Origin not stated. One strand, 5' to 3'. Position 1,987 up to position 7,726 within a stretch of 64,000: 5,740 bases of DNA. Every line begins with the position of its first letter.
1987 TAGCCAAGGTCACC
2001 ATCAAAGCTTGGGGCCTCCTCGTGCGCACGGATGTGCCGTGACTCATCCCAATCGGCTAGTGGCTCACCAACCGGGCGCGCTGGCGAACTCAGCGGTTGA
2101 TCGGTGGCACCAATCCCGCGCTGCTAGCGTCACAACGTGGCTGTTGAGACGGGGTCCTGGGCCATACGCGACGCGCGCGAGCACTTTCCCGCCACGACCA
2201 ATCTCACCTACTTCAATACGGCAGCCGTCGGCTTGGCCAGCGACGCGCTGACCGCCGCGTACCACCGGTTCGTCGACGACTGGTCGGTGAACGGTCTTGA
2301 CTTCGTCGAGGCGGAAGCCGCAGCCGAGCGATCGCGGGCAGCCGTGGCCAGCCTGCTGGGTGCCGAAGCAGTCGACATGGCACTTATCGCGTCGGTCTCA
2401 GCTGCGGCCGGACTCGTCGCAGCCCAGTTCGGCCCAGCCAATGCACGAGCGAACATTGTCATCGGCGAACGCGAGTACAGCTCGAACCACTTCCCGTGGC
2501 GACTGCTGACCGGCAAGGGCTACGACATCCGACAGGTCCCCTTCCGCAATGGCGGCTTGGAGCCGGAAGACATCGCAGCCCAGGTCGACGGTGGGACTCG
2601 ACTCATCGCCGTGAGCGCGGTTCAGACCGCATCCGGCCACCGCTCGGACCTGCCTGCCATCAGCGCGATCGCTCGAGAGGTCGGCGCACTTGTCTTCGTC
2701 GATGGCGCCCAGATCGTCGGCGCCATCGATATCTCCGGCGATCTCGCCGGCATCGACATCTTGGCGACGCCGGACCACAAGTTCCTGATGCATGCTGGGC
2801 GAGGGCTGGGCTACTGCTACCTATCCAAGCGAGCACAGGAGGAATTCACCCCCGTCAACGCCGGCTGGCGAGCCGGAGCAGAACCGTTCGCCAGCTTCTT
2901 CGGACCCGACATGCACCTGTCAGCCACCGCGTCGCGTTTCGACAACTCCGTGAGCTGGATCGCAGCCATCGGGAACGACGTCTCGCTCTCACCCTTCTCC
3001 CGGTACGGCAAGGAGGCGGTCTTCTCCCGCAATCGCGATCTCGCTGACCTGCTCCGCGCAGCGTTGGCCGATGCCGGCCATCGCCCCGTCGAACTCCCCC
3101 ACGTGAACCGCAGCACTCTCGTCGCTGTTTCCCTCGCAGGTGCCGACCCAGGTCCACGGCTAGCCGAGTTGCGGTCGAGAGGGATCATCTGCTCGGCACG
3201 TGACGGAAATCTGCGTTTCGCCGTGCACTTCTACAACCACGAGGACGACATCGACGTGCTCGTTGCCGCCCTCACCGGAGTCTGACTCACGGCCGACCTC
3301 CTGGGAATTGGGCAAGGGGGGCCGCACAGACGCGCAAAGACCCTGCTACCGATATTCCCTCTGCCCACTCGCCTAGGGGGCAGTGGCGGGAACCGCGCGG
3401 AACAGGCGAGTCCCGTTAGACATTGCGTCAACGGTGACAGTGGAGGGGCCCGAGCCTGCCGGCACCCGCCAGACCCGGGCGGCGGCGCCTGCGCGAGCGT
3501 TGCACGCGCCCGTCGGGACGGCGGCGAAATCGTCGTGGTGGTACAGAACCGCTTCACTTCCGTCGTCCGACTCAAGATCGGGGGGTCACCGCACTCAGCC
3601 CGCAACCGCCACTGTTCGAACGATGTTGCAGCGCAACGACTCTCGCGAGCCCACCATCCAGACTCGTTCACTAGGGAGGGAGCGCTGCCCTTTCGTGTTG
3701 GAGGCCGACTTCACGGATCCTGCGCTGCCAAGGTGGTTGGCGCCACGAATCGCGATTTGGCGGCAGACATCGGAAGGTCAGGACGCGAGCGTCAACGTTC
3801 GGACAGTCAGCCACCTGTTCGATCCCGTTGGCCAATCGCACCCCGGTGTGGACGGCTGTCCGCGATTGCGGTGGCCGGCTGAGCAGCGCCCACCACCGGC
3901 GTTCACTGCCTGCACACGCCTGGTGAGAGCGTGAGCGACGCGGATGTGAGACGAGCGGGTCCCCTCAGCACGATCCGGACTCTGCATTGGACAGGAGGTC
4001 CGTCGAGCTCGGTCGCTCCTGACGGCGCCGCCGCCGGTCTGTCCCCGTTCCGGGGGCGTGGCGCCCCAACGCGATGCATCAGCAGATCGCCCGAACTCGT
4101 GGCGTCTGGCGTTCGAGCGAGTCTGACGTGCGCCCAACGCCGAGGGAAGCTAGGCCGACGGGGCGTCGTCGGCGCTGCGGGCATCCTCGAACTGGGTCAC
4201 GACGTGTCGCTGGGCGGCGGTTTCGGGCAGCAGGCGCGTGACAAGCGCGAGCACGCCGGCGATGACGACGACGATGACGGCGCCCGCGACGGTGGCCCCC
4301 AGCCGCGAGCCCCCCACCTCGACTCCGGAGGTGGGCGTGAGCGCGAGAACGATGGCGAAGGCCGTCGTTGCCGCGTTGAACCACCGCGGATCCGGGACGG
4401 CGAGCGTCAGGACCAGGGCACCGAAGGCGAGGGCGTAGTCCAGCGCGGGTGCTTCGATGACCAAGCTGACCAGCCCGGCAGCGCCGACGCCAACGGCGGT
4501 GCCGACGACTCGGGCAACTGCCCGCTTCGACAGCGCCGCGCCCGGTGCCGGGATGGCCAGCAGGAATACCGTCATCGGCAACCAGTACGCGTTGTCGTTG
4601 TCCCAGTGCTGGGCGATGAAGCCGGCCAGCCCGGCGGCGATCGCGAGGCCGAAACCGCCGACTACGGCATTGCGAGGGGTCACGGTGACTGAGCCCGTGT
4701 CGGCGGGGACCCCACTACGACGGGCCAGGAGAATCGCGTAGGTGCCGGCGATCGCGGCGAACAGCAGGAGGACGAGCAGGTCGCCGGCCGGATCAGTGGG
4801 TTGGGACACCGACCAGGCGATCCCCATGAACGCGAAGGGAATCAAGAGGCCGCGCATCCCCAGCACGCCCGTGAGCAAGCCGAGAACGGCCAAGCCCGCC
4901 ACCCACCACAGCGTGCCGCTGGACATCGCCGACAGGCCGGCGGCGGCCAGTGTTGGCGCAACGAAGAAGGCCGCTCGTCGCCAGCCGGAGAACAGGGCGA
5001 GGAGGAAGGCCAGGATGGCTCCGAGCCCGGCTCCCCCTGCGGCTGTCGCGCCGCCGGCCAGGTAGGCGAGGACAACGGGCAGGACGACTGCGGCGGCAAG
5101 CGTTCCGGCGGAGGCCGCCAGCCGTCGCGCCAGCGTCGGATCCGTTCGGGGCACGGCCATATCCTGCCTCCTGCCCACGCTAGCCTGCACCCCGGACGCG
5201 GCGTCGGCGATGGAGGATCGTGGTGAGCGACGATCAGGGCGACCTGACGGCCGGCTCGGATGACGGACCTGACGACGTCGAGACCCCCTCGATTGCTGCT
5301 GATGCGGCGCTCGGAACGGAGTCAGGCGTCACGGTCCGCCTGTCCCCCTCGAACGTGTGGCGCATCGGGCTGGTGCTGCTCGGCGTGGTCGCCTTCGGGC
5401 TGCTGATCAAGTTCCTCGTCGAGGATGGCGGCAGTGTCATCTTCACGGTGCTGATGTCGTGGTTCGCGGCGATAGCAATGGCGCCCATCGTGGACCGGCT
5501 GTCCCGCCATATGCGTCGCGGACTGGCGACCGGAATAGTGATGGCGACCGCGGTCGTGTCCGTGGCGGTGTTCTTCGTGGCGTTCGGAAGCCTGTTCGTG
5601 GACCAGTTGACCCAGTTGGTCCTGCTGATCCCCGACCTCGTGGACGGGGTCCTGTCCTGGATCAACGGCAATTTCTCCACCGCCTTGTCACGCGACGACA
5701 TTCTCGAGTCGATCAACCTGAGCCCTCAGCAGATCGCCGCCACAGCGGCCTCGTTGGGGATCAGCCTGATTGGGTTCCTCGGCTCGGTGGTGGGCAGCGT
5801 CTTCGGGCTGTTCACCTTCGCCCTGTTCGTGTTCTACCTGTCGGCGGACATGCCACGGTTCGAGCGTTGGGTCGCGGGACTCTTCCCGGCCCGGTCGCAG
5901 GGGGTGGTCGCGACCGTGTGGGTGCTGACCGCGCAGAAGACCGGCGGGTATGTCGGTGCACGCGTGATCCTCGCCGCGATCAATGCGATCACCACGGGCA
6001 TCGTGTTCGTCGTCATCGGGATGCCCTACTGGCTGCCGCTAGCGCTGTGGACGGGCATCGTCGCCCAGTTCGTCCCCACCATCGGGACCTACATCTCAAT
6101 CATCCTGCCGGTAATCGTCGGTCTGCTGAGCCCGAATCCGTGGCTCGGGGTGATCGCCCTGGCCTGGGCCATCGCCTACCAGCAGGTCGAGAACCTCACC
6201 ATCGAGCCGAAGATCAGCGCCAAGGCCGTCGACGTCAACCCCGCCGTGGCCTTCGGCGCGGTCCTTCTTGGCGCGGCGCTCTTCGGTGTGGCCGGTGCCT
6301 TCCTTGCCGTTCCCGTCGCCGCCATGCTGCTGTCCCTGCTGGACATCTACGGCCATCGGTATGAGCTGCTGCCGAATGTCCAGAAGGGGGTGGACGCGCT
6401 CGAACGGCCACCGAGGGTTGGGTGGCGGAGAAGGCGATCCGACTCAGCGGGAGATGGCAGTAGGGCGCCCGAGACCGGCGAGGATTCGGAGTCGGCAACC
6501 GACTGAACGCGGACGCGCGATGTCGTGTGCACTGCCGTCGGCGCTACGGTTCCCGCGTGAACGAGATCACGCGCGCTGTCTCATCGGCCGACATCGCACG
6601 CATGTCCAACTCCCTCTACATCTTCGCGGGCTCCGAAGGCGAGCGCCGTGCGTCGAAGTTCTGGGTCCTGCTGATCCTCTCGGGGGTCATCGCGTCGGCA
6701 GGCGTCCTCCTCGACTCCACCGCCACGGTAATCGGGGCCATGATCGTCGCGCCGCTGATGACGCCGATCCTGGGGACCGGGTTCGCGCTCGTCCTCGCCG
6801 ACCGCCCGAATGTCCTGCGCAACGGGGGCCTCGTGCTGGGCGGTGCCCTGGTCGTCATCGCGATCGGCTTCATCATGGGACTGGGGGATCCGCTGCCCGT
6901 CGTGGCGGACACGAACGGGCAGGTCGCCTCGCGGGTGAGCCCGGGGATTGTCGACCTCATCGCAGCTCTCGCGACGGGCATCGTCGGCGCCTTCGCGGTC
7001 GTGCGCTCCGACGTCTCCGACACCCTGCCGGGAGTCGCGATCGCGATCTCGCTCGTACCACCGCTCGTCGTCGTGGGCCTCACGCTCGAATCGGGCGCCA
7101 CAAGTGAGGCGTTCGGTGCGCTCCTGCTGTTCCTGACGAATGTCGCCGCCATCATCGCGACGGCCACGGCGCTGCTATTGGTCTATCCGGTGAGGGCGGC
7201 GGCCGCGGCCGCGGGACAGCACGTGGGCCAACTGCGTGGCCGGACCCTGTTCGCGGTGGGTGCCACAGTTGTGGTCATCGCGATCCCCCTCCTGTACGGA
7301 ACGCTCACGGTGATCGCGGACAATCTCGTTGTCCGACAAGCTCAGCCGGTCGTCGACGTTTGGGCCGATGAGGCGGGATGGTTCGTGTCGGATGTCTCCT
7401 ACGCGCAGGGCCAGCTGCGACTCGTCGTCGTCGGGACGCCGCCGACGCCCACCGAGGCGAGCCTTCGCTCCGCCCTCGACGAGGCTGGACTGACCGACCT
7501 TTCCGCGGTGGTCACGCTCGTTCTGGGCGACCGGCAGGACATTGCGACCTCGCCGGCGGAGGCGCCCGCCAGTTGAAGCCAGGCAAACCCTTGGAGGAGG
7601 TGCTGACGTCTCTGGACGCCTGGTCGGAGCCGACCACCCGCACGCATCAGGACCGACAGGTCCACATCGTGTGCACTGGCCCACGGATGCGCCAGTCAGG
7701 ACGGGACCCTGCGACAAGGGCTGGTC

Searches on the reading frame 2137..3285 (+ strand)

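Call 102: search_protein_families(library=pfam, proteins=[window:2137-3285:+], max_evalue=0.01)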
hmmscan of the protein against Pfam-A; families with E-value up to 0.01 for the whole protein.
window:2137-3285:+ (382 aa): 2 families
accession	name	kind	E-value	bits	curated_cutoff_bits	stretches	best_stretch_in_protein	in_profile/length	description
PF00266.25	Aminotran_5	-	4.4e-34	118.5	21.5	1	26-374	3-370/371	Aminotransferase class-V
PF01041.23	DegT_DnrJ_EryC1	-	0.0077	15.9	19.8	0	141-196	100-152/360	DegT/DnrJ/EryC1/StrS aminotransferase family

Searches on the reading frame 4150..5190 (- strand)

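Call 48: search_protein_families(library=pfam, proteins=[window:4150-5190:-])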
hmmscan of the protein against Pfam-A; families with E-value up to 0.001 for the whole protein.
window:4150-5190:- (346 aa): 2 families
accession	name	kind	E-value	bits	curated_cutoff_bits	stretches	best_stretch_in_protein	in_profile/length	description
PF13515.12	FUSC_2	-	1.6e-13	51.3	25.6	1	188-310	1-126/126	Fusaric acid resistance protein-like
PF04632.18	FUSC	-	1.3e-07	31.1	30.9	1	183-250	9-76/660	Fusaric acid resistance protein family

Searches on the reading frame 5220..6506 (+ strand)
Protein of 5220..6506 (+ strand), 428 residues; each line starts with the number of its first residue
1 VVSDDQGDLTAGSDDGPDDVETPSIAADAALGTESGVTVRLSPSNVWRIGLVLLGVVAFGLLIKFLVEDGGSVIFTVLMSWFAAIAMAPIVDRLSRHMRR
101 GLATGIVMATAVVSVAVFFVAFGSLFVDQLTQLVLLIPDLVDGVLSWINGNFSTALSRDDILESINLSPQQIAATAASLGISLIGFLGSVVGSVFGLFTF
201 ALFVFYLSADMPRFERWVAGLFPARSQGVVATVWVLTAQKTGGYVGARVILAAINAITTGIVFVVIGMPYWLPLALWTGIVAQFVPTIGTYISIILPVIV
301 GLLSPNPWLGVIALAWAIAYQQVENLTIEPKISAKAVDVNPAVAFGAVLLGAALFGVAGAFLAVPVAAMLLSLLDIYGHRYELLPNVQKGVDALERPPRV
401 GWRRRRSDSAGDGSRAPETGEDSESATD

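Call 48: search_protein_families(library=pfam, proteins=[window:5220-6506:+])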
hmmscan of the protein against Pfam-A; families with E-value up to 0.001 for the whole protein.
window:5220-6506:+ (428 aa): 1 family
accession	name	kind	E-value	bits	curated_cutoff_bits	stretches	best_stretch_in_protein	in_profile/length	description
PF01594.21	AI-2E_transport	-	2.4e-53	181.9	34.3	1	52-377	3-326/327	AI-2E family transporter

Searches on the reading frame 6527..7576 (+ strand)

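Call 48: search_protein_families(library=pfam, proteins=[window:6527-7576:+])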
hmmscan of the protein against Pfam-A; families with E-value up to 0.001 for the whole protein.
window:6527-7576:+ (349 aa): 1 family
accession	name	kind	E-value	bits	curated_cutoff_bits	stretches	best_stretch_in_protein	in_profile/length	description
PF04087.19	DUF389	-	1.5e-33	116.2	23.9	1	72-210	1-136/137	Domain of unknown function (DUF389)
